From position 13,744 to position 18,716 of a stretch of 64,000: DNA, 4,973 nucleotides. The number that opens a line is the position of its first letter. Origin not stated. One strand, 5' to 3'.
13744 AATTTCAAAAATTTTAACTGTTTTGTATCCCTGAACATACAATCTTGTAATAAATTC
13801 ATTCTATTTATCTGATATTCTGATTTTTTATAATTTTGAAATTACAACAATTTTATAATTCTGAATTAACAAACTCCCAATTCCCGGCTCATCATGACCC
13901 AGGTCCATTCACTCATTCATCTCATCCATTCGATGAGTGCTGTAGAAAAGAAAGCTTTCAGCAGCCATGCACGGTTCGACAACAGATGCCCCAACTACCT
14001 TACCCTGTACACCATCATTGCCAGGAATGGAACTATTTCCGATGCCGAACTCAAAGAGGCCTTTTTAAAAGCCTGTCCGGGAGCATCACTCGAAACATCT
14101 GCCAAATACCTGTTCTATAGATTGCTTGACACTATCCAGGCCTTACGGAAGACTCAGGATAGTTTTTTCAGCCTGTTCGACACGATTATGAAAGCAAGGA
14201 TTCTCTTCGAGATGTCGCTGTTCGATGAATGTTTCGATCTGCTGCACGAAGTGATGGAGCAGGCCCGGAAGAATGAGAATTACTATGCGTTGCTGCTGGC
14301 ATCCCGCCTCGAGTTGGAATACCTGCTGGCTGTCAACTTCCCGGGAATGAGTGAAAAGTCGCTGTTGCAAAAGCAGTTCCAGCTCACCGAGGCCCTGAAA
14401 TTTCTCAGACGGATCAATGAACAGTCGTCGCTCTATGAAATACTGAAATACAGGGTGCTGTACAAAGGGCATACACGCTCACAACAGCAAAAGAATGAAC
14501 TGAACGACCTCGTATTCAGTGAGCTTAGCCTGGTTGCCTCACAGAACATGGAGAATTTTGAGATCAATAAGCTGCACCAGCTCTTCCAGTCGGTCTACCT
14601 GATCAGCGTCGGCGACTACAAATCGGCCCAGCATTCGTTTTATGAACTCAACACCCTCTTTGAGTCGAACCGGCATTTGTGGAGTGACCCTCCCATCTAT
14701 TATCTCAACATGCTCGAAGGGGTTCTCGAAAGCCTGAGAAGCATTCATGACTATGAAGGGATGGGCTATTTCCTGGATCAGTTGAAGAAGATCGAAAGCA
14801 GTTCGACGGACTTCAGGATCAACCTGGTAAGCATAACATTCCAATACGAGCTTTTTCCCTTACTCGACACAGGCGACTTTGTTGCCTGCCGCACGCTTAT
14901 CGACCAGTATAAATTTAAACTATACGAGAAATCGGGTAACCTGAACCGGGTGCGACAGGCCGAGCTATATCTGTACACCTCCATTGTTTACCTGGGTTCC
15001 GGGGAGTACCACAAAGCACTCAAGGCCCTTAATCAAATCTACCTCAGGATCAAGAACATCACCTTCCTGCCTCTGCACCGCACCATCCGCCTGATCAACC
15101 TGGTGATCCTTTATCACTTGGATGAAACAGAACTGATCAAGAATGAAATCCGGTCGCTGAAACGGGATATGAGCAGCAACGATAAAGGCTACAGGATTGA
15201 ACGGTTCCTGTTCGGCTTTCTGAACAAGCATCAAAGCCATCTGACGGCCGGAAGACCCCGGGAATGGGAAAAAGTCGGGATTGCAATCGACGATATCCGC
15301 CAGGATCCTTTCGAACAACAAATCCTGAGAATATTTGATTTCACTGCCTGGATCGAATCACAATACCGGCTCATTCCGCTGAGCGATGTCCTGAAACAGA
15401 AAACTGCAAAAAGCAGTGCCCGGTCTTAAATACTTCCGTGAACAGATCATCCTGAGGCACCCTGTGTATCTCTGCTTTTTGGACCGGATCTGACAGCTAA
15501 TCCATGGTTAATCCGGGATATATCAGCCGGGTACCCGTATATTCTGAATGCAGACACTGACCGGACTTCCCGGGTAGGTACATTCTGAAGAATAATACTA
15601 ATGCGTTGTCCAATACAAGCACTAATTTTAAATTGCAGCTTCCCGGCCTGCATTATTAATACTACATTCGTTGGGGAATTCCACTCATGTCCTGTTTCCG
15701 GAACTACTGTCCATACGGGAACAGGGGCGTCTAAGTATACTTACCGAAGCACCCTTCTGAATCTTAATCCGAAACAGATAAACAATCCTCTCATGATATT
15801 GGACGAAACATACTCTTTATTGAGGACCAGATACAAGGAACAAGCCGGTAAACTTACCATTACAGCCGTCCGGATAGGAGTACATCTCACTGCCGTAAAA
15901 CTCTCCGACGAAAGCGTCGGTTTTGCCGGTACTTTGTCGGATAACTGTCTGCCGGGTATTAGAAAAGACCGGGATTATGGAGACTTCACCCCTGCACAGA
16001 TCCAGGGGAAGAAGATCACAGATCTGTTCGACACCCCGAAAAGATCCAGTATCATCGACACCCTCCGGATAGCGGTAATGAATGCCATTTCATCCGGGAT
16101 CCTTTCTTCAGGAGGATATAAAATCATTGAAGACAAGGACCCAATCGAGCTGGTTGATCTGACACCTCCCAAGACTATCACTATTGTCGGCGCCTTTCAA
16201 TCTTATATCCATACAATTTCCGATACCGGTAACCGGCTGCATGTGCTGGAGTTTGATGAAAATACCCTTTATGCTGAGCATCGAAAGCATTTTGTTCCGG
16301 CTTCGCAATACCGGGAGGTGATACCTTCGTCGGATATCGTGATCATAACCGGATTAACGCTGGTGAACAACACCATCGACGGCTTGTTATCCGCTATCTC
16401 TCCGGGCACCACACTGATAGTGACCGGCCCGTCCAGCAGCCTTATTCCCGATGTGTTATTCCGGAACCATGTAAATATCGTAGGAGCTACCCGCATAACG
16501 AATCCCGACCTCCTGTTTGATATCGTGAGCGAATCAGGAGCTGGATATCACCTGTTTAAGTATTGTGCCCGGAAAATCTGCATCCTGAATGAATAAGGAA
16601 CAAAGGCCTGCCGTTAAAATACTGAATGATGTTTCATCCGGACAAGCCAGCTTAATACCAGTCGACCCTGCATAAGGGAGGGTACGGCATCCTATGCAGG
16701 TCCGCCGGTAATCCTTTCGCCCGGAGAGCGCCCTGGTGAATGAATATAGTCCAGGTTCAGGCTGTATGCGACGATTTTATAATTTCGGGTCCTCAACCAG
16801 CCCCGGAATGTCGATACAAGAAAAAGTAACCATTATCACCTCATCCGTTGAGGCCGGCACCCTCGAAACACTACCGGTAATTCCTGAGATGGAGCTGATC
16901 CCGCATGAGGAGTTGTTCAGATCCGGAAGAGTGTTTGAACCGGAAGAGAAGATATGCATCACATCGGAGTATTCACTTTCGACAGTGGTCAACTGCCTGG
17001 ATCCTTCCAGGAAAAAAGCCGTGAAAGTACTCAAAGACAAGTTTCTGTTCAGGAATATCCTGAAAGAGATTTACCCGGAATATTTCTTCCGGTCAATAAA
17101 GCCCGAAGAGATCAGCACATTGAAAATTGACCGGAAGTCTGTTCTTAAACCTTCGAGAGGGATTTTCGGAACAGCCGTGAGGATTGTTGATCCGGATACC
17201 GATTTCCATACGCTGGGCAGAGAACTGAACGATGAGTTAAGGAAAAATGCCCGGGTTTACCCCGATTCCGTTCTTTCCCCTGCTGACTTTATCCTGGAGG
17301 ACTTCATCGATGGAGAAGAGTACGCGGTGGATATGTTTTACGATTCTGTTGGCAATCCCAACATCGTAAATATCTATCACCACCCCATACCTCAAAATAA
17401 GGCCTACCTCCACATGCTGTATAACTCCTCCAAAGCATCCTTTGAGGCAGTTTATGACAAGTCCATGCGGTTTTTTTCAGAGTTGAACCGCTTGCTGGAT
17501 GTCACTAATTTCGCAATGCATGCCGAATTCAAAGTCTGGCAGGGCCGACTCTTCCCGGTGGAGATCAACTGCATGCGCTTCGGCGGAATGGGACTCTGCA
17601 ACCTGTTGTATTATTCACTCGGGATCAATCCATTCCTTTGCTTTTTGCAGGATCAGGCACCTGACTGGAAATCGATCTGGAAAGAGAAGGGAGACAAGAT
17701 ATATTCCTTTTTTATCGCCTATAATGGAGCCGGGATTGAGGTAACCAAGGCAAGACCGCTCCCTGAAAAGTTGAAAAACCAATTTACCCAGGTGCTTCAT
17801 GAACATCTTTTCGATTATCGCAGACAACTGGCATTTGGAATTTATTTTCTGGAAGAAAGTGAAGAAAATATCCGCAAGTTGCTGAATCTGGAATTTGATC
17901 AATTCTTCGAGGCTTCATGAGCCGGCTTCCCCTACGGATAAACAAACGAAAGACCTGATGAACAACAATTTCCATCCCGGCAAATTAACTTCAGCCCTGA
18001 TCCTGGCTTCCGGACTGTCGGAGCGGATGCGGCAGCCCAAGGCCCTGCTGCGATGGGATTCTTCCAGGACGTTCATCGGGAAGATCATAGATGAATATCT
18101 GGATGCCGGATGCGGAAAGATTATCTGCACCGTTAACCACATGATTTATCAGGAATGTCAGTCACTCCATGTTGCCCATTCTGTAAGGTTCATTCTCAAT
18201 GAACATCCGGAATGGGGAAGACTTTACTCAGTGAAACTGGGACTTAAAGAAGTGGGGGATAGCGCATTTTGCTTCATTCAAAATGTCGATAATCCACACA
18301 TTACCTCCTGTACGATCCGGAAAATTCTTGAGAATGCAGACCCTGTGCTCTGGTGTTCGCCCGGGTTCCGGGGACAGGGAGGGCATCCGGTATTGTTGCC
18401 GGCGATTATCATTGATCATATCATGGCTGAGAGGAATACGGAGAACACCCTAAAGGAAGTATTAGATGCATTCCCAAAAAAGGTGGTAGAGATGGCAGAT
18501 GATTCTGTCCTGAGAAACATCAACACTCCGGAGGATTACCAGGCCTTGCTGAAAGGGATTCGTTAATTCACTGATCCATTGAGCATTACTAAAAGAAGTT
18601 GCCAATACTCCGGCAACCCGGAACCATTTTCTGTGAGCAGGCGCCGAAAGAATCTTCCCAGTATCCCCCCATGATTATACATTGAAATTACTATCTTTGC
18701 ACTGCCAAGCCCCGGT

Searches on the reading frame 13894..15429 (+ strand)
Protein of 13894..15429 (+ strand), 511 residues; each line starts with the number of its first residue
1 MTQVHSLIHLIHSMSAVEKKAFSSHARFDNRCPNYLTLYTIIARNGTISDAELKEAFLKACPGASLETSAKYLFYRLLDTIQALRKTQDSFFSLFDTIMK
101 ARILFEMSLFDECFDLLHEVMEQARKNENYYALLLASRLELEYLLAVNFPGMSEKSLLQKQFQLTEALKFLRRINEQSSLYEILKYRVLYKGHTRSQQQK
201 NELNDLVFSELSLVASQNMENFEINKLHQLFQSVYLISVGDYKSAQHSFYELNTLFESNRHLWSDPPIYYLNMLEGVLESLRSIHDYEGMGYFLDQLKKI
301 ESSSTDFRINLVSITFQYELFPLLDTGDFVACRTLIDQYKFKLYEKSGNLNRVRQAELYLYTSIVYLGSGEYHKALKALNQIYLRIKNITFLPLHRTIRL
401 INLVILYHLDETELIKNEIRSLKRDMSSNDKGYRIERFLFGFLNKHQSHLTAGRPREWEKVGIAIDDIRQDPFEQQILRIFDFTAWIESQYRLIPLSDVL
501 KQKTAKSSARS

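Call 8: search_protein_families(library=pfam, proteins=[window:13894-15429:+], max_evalue=0.001)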
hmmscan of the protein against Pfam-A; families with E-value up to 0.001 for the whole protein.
window:13894-15429:+ (511 aa): 1 family
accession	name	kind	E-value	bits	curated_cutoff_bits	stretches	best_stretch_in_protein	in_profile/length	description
PF13424.12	TPR_12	-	0.00086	19.9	30.1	0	343-382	32-71/77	Tetratricopeptide repeat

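Call 11: search_protein_families(library=ncbifam, proteins=[window:13894-15429:+], max_evalue=0.001)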
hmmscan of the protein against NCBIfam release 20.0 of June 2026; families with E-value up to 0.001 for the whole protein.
window:13894-15429:+ (511 aa): 1 family
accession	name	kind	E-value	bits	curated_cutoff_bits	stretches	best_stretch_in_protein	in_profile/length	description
NF058569.1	BT_2802_fam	domain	8e-186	618.9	550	1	1-500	1-502/502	BT2802 family ribose utilization protein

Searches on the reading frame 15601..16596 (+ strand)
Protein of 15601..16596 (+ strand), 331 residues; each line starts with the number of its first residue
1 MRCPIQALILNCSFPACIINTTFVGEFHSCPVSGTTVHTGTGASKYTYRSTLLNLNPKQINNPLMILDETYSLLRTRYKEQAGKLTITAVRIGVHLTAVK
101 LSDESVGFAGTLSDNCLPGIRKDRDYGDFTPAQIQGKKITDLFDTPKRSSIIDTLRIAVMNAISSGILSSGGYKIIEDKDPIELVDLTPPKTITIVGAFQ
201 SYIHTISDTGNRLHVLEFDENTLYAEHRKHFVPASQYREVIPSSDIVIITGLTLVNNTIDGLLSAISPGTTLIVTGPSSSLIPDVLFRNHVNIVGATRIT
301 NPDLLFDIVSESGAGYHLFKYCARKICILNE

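Call 8: search_protein_families(library=pfam, proteins=[window:15601-16596:+], max_evalue=0.001)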
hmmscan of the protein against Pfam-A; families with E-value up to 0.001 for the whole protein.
window:15601-16596:+ (331 aa): 2 families
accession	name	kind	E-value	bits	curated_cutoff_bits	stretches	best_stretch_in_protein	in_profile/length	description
PF04016.18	DUF364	-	1.4e-37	129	23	1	180-326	1-145/147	Putative heavy-metal chelation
PF13938.11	DUF4213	-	7e-09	36.3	23.5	1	78-164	4-75/75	Putative heavy-metal chelation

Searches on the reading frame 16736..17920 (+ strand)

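Call 8: search_protein_families(library=pfam, proteins=[window:16736-17920:+], max_evalue=0.001)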
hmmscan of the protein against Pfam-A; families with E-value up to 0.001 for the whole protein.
window:16736-17920:+ (394 aa): 1 family
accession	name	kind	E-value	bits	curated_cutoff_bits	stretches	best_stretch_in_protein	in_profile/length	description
PF13535.11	ATP-grasp_4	-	5.5e-34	117.5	27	1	135-288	5-159/160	ATP-grasp domain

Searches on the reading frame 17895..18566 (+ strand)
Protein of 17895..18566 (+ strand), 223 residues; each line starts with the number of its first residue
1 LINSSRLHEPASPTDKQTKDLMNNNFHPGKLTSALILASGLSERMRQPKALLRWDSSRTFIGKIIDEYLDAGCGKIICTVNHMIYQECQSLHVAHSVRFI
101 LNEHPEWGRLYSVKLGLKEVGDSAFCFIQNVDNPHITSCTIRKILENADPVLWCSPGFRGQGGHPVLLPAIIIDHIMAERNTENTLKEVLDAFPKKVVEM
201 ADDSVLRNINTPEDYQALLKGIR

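Call 8: search_protein_families(library=pfam, proteins=[window:17895-18566:+], max_evalue=0.001)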
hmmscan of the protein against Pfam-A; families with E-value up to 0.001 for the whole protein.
window:17895-18566:+ (223 aa): 1 family
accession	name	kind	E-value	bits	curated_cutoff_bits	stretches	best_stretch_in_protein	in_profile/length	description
PF12804.13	NTP_transf_3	-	1.6e-22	80.9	27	1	34-191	1-155/160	MobA-like NTP transferase domain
